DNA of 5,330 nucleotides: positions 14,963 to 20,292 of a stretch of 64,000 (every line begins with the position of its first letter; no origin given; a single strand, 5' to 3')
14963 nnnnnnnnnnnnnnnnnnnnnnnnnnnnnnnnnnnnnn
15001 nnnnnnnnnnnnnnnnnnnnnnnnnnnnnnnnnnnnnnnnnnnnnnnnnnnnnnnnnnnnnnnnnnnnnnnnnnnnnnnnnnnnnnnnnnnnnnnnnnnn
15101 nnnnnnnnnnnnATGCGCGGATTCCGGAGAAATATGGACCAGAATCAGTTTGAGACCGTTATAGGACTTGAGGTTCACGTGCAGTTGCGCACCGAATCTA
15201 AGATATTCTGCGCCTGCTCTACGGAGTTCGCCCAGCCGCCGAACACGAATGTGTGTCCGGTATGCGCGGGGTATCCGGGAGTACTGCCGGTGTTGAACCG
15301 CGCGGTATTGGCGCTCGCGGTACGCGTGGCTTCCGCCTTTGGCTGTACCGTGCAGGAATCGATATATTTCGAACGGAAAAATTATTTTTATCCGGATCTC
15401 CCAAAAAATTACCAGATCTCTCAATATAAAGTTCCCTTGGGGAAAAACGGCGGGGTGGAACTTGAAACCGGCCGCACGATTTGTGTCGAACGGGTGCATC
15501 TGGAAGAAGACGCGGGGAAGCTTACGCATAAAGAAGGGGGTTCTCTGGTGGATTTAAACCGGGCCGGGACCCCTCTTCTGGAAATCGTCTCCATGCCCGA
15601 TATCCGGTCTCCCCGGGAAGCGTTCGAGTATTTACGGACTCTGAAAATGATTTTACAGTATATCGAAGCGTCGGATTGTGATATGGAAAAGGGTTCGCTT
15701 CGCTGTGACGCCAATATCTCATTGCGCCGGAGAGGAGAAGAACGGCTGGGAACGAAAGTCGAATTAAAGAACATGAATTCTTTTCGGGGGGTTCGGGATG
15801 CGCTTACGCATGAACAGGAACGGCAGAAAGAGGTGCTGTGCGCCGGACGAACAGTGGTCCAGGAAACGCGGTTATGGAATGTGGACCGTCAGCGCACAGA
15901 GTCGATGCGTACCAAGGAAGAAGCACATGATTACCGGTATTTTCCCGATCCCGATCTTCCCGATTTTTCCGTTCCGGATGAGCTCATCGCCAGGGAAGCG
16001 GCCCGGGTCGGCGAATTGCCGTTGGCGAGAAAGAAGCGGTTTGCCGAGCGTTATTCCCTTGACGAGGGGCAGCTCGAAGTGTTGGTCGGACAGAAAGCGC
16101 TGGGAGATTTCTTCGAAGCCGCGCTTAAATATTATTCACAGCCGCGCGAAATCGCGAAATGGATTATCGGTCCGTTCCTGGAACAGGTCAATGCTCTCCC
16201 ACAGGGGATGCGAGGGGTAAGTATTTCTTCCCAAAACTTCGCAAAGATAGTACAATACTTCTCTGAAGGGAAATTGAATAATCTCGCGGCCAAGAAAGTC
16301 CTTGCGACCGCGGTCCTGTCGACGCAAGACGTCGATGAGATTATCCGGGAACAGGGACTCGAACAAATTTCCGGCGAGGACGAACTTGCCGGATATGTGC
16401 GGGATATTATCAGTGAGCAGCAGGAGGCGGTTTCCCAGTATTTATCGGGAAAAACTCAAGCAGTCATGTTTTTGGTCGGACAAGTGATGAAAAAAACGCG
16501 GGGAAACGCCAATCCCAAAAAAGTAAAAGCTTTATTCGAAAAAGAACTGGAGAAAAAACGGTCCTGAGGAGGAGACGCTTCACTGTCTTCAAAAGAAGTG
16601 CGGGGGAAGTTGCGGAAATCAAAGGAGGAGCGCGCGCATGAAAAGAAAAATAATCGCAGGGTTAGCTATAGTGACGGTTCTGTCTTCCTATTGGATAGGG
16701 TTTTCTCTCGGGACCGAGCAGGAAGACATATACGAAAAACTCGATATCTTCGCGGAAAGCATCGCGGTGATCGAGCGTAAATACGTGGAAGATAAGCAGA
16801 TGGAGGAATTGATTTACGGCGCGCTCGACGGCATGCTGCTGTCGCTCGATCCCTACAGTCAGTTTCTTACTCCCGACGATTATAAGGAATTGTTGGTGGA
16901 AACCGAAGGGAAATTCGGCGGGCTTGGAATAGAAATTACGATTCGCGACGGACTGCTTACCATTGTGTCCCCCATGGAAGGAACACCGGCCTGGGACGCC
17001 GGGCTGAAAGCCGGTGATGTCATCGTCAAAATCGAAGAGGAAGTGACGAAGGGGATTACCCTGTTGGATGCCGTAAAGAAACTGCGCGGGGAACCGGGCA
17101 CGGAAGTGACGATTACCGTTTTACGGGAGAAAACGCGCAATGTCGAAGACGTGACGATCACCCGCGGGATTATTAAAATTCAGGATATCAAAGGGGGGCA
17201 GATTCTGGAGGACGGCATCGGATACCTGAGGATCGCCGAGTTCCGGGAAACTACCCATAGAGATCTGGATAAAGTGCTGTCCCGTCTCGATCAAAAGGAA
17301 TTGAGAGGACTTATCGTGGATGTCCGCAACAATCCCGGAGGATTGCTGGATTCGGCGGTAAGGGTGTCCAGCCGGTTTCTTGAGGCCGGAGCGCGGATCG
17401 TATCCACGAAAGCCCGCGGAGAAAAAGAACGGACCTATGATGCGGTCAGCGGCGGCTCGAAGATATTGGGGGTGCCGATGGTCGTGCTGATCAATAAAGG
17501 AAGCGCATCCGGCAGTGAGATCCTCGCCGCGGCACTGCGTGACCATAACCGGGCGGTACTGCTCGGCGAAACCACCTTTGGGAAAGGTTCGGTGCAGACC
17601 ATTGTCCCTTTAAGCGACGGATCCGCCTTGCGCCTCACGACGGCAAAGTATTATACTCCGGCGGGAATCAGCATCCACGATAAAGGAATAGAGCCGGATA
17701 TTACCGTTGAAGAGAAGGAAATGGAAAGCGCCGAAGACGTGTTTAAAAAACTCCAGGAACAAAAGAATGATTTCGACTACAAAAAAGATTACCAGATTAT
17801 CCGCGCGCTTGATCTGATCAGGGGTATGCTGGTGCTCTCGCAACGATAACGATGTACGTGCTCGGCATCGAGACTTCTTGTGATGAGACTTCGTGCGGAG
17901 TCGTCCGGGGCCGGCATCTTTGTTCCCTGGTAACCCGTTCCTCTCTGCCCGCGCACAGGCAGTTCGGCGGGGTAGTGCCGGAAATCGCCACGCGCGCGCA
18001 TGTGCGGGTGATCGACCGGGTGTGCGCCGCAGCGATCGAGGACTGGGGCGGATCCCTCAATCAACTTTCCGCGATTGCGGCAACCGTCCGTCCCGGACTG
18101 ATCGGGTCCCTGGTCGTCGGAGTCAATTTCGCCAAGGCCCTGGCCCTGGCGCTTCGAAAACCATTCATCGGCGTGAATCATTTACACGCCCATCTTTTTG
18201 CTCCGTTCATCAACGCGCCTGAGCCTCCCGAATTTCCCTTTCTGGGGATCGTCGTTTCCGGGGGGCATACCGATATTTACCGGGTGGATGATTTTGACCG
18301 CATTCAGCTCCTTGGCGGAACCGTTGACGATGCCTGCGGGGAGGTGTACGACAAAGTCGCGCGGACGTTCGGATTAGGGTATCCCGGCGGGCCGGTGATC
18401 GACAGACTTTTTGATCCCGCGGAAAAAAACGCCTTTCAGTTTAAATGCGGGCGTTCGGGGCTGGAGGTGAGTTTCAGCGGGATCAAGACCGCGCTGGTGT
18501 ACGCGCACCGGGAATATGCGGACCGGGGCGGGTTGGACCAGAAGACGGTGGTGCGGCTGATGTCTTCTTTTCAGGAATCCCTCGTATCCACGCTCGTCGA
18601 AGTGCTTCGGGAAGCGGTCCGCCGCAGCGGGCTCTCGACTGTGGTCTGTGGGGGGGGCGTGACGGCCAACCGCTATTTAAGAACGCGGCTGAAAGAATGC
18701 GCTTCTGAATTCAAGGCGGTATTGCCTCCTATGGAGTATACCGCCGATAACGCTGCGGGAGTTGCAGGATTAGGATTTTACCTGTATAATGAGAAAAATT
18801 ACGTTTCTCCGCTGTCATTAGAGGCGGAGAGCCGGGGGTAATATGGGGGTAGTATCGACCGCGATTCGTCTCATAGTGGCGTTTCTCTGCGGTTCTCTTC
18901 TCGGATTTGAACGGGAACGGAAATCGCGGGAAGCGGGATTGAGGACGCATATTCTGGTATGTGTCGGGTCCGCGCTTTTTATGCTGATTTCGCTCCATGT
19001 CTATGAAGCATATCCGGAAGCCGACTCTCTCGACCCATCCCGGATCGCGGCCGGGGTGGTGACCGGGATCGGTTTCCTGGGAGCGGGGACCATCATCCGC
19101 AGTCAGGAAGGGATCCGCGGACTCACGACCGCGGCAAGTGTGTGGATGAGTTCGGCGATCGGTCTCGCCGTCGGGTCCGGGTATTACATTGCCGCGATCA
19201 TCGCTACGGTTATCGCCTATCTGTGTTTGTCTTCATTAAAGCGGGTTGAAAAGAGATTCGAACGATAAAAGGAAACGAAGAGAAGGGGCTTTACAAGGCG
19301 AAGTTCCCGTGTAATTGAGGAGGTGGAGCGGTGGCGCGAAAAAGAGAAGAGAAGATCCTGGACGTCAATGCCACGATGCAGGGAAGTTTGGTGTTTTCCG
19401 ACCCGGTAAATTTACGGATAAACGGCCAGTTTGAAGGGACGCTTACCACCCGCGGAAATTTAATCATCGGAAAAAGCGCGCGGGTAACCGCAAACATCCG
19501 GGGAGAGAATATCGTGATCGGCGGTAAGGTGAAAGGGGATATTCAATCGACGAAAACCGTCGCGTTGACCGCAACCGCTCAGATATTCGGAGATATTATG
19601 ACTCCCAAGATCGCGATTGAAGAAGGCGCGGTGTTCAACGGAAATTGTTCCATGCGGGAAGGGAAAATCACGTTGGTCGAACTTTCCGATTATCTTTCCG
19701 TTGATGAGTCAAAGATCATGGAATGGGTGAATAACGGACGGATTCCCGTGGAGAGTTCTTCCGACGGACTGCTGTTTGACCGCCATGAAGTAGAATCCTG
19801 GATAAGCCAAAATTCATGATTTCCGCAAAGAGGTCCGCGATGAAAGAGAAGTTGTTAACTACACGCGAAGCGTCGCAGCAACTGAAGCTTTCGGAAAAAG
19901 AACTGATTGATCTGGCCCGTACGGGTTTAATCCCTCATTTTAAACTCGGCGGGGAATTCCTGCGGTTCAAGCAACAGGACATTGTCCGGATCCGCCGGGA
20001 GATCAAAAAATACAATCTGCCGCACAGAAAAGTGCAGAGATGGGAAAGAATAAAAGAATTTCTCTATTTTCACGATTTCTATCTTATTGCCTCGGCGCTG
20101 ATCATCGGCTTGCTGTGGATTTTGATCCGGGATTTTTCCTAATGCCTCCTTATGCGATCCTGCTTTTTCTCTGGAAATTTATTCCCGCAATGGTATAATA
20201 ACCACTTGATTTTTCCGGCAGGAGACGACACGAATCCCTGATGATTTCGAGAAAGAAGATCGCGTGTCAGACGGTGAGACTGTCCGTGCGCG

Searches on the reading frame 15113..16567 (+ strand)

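Call 61: search_protein_families(library=pfam, proteins=[window:15113-16567:+], max_evalue=0.001)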
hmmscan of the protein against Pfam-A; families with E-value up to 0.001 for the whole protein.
window:15113-16567:+ (484 aa): 2 families
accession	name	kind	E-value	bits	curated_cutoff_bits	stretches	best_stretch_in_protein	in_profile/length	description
PF02934.20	GatB_N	-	2.3e-116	388.2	23.4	1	15-292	1-276/277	GatB/GatE catalytic domain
PF02637.23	GatB_Yqey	-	1.7e-40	138.8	27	1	332-479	1-148/148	GatB domain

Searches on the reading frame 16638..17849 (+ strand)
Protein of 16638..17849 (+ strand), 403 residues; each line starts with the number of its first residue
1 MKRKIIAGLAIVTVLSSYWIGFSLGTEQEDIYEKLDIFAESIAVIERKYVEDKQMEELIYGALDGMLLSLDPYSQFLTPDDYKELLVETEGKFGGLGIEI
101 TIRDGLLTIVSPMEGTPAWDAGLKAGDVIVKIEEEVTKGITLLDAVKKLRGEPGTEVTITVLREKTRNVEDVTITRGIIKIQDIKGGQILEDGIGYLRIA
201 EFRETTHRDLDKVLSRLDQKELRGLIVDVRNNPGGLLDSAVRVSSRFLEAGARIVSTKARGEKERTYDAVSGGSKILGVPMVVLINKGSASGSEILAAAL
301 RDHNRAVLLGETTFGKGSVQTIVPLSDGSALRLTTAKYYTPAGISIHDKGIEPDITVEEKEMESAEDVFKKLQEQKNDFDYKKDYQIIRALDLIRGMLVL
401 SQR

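Call 61: search_protein_families(library=pfam, proteins=[window:16638-17849:+], max_evalue=0.001)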
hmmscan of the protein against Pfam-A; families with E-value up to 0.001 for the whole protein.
window:16638-17849:+ (403 aa): 5 families
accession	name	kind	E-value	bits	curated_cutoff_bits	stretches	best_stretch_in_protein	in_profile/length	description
PF03572.23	Peptidase_S41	-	1.4e-56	191.1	24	1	194-357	2-165/165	Peptidase family S41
PF17820.7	PDZ_6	-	6e-12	45.6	27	1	109-163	2-54/54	PDZ domain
PF13180.12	PDZ_2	-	1.1e-10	42.1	27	1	94-168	1-74/80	PDZ domain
PF00595.29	PDZ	-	1.5e-08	35.4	23.2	1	88-162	5-81/81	PDZ domain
PF22694.1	CtpB_N-like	-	2.5e-07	31.5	27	1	28-77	31-81/85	Activating protease CtpB N-terminal domain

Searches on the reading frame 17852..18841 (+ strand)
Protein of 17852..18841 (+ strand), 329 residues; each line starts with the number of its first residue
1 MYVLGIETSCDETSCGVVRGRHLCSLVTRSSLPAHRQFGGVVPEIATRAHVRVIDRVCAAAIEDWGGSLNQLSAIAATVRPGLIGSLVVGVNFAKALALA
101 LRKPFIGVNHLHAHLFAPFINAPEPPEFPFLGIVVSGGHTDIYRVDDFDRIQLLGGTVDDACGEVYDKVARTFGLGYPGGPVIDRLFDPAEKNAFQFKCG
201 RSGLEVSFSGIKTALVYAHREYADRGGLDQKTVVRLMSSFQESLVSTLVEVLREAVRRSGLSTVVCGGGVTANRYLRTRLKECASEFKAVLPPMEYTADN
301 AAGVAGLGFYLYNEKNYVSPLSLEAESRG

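Call 61: search_protein_families(library=pfam, proteins=[window:17852-18841:+], max_evalue=0.001)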
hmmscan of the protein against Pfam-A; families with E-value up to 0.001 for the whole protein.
window:17852-18841:+ (329 aa): 2 families
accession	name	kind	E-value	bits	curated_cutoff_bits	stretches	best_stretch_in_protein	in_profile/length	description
PF00814.31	TsaD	-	2.9e-75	253.8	24.8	1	25-304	4-262/264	tRNA N6-adenosine threonylcarbamoyltransferase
PF22521.2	HypF_C_2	-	4.1e-07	30.4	27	1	231-286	164-219/241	Carbamoyltransferase, Kae1-like Domain, second subdomain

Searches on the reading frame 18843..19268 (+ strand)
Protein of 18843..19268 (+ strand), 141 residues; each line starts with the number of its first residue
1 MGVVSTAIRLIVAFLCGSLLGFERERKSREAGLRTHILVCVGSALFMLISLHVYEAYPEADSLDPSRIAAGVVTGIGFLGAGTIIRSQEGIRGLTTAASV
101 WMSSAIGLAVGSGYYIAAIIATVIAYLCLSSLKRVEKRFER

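Call 61: search_protein_families(library=pfam, proteins=[window:18843-19268:+], max_evalue=0.001)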
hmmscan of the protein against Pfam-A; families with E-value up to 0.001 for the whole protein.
window:18843-19268:+ (141 aa): 1 family
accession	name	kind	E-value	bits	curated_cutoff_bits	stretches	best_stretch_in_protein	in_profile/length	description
PF02308.21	MgtC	-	1.6e-44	151.6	31.4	1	10-137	1-120/121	MgtC family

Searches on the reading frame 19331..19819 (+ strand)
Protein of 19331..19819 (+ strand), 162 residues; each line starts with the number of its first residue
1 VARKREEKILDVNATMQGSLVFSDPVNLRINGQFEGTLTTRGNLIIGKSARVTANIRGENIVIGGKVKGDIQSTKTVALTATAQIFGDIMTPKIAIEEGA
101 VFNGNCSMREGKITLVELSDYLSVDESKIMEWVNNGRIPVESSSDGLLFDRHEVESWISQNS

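Call 61: search_protein_families(library=pfam, proteins=[window:19331-19819:+], max_evalue=0.001)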
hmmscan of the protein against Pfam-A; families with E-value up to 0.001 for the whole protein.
window:19331-19819:+ (162 aa): 2 families
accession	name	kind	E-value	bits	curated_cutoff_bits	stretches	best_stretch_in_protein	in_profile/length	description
PF04519.19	Bactofilin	-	1.8e-26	92.7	27.9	1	9-106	2-97/98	Polymer-forming cytoskeletal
PF12728.13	HTH_17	-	1.3e-06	29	27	1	114-161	3-50/51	Helix-turn-helix domain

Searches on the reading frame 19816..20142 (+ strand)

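Call 61: search_protein_families(library=pfam, proteins=[window:19816-20142:+], max_evalue=0.001)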
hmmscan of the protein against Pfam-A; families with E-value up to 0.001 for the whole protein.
window:19816-20142:+ (108 aa): 1 family
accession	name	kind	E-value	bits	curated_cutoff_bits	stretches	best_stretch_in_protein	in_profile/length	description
PF12728.13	HTH_17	-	7.5e-09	36.2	27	1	13-59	1-46/51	Helix-turn-helix domain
